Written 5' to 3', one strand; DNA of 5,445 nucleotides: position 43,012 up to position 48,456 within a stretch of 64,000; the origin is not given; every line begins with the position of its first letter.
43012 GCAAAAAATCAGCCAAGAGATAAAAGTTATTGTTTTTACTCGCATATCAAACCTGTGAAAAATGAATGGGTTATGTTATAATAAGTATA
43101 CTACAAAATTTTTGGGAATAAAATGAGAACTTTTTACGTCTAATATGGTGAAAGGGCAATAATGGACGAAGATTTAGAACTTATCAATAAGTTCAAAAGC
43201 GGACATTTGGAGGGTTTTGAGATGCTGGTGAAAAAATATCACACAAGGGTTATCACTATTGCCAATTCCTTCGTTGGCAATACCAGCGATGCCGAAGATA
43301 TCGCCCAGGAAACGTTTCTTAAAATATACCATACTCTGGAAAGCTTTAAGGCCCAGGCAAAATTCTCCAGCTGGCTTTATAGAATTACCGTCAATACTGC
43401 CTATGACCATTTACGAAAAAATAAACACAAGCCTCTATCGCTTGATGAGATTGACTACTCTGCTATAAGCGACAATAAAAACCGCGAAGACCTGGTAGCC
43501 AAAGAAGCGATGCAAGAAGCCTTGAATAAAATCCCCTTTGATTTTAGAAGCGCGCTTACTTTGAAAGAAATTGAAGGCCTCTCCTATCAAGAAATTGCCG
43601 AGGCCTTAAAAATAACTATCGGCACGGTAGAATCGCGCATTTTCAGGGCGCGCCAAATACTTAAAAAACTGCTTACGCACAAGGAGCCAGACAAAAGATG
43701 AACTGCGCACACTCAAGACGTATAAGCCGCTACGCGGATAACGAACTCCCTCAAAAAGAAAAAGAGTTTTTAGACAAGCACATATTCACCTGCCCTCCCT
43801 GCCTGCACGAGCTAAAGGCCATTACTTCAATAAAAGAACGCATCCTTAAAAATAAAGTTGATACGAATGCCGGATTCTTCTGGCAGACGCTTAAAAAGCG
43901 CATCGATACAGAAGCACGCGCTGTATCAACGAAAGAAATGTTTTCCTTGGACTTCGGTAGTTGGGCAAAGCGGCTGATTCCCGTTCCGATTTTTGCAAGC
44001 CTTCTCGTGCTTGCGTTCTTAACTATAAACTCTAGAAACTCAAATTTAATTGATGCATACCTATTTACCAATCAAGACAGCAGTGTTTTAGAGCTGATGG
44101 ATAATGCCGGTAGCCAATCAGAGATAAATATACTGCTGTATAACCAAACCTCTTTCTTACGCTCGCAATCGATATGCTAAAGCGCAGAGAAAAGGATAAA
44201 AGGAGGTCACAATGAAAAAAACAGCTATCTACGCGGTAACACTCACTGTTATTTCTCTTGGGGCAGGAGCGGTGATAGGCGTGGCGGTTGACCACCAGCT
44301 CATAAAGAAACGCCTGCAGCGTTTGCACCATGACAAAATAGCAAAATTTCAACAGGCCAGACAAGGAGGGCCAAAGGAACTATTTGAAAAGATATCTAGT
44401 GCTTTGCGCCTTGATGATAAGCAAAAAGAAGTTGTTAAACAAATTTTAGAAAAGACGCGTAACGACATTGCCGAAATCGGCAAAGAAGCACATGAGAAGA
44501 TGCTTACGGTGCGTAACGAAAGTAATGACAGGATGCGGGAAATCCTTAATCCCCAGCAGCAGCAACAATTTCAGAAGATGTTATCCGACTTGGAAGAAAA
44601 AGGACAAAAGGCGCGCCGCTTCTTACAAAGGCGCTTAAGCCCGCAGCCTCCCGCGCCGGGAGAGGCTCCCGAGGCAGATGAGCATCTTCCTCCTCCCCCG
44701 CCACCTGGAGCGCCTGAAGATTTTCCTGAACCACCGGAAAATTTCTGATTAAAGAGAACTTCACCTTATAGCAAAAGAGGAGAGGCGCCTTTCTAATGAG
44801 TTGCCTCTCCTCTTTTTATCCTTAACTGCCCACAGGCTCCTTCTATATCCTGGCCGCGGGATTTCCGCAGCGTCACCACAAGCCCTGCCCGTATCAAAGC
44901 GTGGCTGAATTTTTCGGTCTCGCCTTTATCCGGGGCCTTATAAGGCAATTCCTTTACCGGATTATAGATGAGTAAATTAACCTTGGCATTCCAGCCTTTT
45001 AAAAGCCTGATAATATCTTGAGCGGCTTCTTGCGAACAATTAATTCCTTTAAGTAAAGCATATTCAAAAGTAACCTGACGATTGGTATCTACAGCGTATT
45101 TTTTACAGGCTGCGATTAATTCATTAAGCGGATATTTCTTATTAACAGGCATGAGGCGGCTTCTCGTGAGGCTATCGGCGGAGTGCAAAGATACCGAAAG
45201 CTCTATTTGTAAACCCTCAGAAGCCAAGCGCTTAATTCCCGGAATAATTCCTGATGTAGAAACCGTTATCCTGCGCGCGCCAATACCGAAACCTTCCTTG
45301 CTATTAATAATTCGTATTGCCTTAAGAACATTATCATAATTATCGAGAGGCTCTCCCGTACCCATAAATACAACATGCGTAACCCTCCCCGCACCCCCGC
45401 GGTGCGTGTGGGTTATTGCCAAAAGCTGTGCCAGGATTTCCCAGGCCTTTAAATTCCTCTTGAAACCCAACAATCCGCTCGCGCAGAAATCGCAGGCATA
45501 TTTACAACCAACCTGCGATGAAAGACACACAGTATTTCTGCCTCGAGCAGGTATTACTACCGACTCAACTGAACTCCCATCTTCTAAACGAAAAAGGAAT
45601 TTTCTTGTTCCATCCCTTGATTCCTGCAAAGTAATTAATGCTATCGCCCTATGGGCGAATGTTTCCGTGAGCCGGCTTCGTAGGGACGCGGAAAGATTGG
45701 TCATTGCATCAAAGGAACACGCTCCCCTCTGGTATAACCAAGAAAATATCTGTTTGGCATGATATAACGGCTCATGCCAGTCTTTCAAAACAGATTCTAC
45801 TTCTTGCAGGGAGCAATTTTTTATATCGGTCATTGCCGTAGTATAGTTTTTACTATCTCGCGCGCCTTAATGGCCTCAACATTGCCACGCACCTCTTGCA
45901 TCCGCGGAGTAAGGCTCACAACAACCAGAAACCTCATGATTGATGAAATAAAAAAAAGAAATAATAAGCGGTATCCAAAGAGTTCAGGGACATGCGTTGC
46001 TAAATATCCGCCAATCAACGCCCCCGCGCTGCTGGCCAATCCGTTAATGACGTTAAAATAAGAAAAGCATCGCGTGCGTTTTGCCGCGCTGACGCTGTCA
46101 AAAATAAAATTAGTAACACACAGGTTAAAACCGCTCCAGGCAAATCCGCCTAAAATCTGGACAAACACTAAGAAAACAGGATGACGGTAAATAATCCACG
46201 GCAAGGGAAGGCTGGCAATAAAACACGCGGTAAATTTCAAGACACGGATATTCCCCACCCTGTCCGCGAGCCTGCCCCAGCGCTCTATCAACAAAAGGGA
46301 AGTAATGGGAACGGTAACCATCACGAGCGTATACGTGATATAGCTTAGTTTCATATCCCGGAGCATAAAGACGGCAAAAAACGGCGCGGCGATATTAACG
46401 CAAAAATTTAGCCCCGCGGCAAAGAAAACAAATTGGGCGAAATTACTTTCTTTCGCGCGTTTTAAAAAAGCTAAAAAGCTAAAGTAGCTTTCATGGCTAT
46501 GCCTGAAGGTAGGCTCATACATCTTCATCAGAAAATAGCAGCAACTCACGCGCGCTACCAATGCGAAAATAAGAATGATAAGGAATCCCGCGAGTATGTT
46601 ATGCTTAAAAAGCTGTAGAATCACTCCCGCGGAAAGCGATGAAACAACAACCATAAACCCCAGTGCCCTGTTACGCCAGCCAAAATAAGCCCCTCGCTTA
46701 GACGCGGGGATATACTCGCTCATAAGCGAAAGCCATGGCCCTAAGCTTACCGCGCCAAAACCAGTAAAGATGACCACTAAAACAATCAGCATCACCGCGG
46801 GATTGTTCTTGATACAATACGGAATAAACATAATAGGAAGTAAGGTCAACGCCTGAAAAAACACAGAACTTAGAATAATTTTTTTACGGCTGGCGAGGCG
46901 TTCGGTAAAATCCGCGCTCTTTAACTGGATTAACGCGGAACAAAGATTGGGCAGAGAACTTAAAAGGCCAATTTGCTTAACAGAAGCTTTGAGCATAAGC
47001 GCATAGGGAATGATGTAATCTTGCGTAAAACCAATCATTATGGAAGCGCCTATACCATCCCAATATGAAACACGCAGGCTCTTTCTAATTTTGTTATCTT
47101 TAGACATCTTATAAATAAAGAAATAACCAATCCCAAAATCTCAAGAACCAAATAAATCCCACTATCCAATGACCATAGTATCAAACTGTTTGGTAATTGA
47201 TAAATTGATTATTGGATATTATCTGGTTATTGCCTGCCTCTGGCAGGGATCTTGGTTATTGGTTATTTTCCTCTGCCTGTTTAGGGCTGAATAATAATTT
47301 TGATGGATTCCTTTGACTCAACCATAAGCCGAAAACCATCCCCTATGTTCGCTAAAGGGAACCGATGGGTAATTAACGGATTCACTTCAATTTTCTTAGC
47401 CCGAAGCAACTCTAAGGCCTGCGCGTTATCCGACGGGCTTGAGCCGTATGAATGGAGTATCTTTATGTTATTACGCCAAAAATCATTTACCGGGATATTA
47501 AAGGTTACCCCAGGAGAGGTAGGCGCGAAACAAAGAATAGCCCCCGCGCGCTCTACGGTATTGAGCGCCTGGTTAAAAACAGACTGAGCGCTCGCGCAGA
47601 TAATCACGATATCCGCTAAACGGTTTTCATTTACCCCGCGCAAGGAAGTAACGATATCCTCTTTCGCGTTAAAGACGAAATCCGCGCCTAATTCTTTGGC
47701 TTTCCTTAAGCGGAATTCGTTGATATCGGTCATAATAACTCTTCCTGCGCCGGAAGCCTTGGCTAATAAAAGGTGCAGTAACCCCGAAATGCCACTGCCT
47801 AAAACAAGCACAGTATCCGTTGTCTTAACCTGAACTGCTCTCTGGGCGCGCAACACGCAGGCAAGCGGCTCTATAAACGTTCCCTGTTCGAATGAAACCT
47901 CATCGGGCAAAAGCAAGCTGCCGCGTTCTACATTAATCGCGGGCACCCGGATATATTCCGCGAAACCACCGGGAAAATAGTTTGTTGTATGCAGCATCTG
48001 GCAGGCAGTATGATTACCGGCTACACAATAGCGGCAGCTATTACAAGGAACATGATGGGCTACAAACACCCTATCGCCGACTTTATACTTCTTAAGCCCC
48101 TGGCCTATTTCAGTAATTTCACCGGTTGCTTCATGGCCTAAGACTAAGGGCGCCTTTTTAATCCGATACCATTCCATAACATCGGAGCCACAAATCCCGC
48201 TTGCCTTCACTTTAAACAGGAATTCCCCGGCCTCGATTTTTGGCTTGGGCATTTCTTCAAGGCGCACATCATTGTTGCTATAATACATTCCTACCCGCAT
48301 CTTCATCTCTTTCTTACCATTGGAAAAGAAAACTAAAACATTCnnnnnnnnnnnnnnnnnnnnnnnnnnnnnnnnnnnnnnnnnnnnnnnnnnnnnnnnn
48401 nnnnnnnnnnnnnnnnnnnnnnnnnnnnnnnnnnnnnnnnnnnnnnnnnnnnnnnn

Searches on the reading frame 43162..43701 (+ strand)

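Call 94: search_protein_families(library=pfam, proteins=[window:43162-43701:+], max_evalue=0.001)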
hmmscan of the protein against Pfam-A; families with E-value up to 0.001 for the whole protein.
window:43162-43701:+ (179 aa): 4 families
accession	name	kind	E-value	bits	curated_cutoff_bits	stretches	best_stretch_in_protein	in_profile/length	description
PF04542.20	Sigma70_r2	-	1.3e-21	76.6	24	1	22-88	1-69/71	Sigma-70 region 2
PF08281.18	Sigma70_r4_2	-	7.8e-16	57.9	25.7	1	115-165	2-52/54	Sigma-70, region 4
PF04545.22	Sigma70_r4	-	1.2e-07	31.6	24.1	1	120-169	1-50/50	Sigma-70, region 4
PF07638.17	Sigma70_ECF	-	2.1e-07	31.5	21.1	1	6-169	6-181/185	ECF sigma factor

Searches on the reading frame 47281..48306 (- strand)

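Call 27: search_protein_families(library=pfam, proteins=[window:47281-48306:-], max_evalue=0.01)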
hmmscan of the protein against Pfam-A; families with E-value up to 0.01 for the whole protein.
window:47281-48306:- (341 aa): 6 families
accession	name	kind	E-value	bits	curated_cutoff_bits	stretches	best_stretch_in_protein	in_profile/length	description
PF08240.17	ADH_N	-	9.9e-26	90.5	23.5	1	26-125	2-98/104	Alcohol dehydrogenase GroES-like domain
PF00107.32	ADH_zinc_N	-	5e-24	85.1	31.8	1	175-301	3-127/129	Zinc-binding dehydrogenase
PF16912.11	Glu_dehyd_C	-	1.4e-09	38.2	34.9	1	142-340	4-210/211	Glucose dehydrogenase C-terminus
PF13602.12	ADH_zinc_N_2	-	0.0015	19.9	27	1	206-333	1-128/134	Zinc-binding dehydrogenase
PF02475.24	TRM5-TYW2_MTfase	-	0.004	17.6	28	1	153-276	27-152/164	TRM5/TYW2 methyltransferase domain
PF01262.27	AlaDh_PNT_C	-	0.0091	15.9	23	0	164-217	29-82/214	Alanine dehydrogenase/PNT, C-terminal domain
